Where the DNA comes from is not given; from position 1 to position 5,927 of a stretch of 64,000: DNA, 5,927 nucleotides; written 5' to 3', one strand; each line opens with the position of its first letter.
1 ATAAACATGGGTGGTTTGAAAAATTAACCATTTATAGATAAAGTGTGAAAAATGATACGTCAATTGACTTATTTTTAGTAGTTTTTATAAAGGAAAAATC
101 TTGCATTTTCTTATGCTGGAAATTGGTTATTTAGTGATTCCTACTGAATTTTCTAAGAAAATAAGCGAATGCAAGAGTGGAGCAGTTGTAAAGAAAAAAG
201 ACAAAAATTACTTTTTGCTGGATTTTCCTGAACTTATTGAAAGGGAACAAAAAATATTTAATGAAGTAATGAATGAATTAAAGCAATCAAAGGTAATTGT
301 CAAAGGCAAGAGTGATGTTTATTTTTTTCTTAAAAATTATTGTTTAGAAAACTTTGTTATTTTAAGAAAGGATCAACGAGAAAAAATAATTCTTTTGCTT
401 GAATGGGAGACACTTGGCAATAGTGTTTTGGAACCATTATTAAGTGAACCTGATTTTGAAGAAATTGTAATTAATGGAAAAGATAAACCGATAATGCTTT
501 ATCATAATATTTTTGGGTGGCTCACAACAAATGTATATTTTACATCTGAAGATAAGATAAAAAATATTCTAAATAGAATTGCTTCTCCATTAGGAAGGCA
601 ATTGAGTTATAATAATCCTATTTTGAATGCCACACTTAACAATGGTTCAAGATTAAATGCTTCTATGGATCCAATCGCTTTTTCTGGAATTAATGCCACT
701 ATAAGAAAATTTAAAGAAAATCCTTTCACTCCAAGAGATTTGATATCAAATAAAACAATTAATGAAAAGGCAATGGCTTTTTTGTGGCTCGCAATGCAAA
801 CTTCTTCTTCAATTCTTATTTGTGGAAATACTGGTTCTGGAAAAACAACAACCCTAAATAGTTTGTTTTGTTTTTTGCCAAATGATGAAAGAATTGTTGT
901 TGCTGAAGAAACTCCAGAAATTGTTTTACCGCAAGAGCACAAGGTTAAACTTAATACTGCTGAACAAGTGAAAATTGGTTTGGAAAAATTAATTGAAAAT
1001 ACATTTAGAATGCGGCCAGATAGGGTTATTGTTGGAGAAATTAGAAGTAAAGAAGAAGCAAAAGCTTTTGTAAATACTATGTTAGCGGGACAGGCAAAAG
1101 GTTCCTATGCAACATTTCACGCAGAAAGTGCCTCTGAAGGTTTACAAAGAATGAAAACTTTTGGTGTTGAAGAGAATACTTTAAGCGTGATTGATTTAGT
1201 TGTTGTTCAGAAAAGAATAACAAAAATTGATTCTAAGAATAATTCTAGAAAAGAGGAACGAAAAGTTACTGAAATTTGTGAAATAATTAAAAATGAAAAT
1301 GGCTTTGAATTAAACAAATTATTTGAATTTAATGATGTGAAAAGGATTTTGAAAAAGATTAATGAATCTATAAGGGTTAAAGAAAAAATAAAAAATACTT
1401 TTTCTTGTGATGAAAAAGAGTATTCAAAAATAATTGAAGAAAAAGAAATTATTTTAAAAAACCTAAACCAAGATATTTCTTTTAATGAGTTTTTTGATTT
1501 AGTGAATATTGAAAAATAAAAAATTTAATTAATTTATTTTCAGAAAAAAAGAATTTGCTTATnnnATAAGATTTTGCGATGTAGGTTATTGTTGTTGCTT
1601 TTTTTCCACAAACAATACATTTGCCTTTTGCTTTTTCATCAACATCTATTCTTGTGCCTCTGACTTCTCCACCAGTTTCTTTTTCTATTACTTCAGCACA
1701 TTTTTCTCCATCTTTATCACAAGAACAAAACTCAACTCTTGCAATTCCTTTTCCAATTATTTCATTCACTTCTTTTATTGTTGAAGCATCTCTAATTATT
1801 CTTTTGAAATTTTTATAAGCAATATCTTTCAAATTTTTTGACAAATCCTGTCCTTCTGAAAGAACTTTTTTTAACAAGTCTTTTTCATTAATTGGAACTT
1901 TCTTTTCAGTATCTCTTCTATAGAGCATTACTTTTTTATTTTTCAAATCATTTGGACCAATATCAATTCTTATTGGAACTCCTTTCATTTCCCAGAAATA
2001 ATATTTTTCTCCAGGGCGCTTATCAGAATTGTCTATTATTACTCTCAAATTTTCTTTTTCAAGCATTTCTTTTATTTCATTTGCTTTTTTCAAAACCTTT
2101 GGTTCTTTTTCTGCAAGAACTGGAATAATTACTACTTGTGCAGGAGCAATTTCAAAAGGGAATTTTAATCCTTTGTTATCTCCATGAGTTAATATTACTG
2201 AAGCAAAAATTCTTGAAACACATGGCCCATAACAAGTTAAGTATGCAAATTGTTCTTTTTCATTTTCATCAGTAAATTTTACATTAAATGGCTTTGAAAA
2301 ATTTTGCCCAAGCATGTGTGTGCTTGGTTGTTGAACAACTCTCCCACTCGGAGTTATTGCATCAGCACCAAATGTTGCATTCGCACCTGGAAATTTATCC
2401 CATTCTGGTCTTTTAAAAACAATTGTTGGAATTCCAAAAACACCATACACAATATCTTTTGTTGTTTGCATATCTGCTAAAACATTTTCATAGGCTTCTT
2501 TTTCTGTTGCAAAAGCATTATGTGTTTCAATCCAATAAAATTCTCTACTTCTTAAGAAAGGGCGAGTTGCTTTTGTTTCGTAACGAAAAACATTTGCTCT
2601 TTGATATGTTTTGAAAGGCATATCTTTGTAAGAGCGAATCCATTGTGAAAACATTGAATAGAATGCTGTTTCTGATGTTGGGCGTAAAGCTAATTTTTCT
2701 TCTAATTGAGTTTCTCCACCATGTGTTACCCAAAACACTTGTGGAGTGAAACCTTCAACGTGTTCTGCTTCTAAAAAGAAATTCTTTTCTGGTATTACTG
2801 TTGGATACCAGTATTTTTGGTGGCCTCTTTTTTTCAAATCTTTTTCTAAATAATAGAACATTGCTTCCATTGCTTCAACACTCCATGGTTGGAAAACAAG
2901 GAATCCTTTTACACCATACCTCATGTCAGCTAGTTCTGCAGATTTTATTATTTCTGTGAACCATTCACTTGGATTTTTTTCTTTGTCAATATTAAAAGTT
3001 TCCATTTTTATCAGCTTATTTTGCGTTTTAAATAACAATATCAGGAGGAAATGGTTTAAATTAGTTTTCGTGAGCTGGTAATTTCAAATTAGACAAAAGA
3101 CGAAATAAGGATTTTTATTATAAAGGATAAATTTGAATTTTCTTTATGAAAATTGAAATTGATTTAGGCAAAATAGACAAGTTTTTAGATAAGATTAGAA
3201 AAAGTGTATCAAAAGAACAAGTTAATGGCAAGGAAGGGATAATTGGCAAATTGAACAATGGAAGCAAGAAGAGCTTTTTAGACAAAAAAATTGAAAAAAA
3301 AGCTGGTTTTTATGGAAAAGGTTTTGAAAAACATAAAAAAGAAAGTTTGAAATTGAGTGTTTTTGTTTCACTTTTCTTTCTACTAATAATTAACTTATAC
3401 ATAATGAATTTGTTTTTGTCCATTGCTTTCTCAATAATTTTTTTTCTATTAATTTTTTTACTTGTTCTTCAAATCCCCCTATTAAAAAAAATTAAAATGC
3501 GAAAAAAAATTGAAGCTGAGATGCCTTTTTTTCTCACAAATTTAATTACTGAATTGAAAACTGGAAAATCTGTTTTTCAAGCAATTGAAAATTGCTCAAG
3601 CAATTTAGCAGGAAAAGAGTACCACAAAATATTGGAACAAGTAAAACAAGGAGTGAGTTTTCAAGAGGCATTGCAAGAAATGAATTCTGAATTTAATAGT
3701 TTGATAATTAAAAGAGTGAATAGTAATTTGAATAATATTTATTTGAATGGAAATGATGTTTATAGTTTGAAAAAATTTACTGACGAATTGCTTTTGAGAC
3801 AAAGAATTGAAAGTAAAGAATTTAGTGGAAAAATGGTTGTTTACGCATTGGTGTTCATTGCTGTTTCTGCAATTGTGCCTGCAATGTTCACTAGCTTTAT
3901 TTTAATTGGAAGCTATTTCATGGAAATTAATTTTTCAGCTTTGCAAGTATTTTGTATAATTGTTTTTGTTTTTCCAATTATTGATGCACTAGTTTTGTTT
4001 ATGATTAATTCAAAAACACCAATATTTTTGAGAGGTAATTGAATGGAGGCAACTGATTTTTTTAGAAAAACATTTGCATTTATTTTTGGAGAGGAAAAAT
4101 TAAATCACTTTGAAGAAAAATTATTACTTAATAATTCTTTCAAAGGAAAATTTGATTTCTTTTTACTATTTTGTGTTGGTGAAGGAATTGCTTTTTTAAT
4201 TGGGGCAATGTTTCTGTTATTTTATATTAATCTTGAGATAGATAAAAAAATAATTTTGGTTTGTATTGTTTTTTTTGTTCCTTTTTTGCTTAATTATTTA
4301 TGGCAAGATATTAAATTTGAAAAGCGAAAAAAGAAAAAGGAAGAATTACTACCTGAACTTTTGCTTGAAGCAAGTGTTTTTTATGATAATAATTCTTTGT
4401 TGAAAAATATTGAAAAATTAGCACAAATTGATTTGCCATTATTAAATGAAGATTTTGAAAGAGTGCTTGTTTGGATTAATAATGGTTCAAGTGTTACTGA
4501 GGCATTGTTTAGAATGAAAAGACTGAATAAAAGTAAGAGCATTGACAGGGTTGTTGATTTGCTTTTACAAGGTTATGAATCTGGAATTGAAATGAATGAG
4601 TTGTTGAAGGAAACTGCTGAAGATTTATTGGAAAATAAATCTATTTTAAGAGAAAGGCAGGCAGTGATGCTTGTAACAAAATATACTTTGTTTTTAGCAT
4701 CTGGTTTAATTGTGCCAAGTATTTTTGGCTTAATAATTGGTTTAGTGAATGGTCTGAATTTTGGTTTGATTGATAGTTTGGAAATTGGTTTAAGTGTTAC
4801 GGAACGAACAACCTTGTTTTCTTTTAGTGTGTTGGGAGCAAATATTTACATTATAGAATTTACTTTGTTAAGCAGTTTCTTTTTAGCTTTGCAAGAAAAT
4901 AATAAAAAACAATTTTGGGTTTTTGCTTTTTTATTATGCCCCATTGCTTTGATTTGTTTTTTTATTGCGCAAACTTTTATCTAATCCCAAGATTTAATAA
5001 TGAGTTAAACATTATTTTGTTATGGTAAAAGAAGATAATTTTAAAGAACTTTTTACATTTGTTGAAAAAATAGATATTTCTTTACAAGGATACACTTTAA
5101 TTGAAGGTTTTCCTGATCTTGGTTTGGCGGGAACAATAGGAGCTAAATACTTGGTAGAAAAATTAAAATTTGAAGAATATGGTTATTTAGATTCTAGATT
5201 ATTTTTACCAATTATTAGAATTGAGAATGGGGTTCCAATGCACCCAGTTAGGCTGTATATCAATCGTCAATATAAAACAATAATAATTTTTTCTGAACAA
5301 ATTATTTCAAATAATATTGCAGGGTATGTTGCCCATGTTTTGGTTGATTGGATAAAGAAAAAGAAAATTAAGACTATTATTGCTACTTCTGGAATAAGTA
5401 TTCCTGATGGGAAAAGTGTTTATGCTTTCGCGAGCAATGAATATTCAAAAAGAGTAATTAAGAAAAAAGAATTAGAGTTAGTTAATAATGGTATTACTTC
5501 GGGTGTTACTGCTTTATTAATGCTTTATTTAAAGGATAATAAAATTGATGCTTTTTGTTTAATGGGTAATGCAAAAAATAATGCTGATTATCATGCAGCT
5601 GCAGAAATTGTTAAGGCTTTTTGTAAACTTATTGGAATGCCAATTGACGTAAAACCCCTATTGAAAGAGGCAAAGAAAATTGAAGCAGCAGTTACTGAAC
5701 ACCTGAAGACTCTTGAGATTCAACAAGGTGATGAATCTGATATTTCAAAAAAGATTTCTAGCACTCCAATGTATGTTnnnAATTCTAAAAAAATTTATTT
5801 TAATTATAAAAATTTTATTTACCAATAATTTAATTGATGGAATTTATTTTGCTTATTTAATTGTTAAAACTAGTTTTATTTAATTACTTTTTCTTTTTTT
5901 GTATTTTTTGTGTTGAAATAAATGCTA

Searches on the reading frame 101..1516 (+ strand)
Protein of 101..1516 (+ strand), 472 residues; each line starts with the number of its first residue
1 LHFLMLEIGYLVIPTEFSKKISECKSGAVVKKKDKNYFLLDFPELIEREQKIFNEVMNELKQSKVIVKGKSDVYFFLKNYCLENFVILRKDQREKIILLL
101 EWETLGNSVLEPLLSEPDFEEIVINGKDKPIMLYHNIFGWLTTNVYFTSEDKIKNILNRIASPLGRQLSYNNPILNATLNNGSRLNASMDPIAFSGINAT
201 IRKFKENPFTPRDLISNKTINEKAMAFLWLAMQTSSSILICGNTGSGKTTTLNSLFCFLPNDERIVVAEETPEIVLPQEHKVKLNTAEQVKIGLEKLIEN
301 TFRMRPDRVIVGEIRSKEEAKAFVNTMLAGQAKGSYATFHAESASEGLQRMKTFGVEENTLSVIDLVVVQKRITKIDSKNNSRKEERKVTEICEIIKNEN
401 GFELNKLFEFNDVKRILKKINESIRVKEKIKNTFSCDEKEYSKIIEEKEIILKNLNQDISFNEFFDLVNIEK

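Call 14: search_protein_families(library=pfam, proteins=[window:101-1516:+], max_evalue=0.001)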
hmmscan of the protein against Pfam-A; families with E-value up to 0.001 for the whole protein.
window:101-1516:+ (472 aa): 3 families
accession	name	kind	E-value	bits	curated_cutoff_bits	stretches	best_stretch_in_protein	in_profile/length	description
PF00437.27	T2SSE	-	3.7e-40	138.1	24.9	1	143-390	36-294/370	Type II/IV secretion system protein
PF13401.12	AAA_22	-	6e-05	23.8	27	1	234-274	4-33/130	AAA domain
PF01580.24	FtsK_SpoIIIE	-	0.00052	20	24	1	233-257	39-61/221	FtsK/SpoIIIE family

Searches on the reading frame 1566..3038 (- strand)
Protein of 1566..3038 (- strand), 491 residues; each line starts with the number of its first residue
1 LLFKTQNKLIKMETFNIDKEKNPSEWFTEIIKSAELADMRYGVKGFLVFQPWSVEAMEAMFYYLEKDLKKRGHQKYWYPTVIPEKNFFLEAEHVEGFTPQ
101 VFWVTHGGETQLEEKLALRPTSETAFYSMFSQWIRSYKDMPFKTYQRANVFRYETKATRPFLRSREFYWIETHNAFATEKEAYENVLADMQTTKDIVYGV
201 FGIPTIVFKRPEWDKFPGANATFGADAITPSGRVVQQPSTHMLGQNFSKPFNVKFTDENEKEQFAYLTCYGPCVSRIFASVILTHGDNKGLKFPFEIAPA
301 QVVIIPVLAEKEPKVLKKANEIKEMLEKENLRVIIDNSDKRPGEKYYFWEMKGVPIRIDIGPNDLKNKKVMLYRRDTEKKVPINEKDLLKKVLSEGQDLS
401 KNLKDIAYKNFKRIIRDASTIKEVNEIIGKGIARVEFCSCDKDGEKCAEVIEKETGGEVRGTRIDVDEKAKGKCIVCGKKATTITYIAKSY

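Call 14: search_protein_families(library=pfam, proteins=[window:1566-3038:-], max_evalue=0.001)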
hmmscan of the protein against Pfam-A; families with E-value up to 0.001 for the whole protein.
window:1566-3038:- (491 aa): 3 families
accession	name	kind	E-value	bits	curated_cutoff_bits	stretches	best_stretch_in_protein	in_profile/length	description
PF00587.30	tRNA-synt_2b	-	5.2e-29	102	29.3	1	110-281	5-175/179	tRNA synthetase class II core domain (G, H, P, S and T)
PF03129.25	HGTP_anticodon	-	5.1e-19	68.7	21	1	301-394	1-93/94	Anticodon binding domain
PF09180.16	ProRS-C_1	-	1.9e-11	44.4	31.5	1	422-491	2-71/71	Prolyl-tRNA synthetase, C-terminal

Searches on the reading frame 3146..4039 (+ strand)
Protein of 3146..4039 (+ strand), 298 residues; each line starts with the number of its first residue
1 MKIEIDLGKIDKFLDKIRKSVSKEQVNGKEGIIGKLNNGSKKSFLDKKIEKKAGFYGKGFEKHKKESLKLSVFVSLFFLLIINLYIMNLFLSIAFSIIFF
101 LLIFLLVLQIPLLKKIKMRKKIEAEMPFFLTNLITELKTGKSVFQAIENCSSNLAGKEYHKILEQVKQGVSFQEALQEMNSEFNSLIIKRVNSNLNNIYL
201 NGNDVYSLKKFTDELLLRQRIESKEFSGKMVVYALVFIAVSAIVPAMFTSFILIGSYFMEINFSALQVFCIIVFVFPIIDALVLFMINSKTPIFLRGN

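Call 14: search_protein_families(library=pfam, proteins=[window:3146-4039:+], max_evalue=0.001)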
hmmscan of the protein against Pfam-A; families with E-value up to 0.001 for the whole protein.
window:3146-4039:+ (298 aa): 1 family
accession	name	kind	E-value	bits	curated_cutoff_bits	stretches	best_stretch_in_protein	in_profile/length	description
PF00482.28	T2SSF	-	2.2e-07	31.3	25.2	1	129-253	1-124/125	Type II secretion system (T2SS), protein F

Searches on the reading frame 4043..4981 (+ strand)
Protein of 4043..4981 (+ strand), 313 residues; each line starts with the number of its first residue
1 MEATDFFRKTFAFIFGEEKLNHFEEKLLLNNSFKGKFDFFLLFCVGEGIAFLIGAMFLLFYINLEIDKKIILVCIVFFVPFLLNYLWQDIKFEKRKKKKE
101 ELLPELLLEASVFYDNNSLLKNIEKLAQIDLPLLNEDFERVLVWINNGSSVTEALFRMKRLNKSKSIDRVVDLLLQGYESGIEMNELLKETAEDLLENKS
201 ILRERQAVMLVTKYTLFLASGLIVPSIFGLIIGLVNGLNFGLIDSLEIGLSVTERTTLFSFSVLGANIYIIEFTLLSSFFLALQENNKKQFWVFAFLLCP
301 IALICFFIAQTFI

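Call 14: search_protein_families(library=pfam, proteins=[window:4043-4981:+], max_evalue=0.001)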
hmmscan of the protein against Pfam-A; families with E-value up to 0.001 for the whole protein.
window:4043-4981:+ (313 aa): 1 family
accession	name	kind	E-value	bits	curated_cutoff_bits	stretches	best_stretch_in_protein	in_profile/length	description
PF00482.28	T2SSF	-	2.8e-08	34.2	25.2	1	119-227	15-120/125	Type II secretion system (T2SS), protein F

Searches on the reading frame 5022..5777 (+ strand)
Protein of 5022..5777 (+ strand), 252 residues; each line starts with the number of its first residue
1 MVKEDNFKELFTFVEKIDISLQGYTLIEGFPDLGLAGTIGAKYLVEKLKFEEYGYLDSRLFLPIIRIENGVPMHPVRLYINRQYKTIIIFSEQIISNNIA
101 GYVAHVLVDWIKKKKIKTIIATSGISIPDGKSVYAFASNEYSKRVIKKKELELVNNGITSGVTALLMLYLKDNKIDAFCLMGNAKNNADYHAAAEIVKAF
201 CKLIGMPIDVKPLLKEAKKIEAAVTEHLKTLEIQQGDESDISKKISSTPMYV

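Call 14: search_protein_families(library=pfam, proteins=[window:5022-5777:+], max_evalue=0.001)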
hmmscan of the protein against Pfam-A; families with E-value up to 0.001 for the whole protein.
window:5022-5777:+ (252 aa): 1 family
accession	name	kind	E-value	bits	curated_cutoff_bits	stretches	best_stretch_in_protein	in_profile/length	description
PF09754.15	PAC2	-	1.7e-38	133.1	25.8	1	26-226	1-213/215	PAC2 family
